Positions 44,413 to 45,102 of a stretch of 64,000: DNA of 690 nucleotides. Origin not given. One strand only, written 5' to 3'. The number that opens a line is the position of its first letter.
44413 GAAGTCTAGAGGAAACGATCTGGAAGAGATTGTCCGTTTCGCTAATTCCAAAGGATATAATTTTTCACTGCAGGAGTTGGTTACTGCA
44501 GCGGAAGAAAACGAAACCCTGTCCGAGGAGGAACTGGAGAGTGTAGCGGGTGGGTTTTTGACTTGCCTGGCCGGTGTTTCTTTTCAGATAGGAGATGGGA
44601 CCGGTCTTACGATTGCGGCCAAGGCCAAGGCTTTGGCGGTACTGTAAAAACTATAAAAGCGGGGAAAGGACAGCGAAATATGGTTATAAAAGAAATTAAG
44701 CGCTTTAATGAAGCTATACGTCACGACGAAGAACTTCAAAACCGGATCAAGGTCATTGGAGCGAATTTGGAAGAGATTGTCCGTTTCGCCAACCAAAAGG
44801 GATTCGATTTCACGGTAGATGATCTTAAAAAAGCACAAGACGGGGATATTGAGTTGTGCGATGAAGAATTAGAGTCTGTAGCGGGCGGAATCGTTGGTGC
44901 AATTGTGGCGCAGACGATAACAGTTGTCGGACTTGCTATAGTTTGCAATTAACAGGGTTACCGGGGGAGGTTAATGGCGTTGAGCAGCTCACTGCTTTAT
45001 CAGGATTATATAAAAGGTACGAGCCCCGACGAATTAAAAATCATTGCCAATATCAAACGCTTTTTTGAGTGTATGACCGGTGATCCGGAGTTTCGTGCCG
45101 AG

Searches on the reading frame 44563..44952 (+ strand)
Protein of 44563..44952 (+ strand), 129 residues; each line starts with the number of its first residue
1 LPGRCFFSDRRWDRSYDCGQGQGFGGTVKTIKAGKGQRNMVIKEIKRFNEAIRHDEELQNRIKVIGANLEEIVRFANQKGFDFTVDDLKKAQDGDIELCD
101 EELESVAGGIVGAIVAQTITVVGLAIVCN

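Call 37: search_protein_families(library=ncbifam, proteins=[window:44563-44952:+], max_evalue=1e-10)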
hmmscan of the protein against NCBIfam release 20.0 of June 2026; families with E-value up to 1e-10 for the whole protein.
window:44563-44952:+ (129 aa): 1 family
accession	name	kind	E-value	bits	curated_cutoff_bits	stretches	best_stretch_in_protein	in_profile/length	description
TIGR03798.1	leader_Nif11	subfamily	2.4e-17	62.9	32.3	1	40-109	1-68/68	Nif11-like leader peptide family RiPP precursor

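Call 44: search_protein_families(library=pfam, proteins=[window:44563-44952:+], max_evalue=0.01)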
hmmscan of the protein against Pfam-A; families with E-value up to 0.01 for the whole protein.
window:44563-44952:+ (129 aa): 1 family
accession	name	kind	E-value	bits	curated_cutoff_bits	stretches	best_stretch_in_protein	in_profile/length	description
PF07862.16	Nif11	-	1.8e-12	47.8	23.8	1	40-88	1-48/48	Nif11 domain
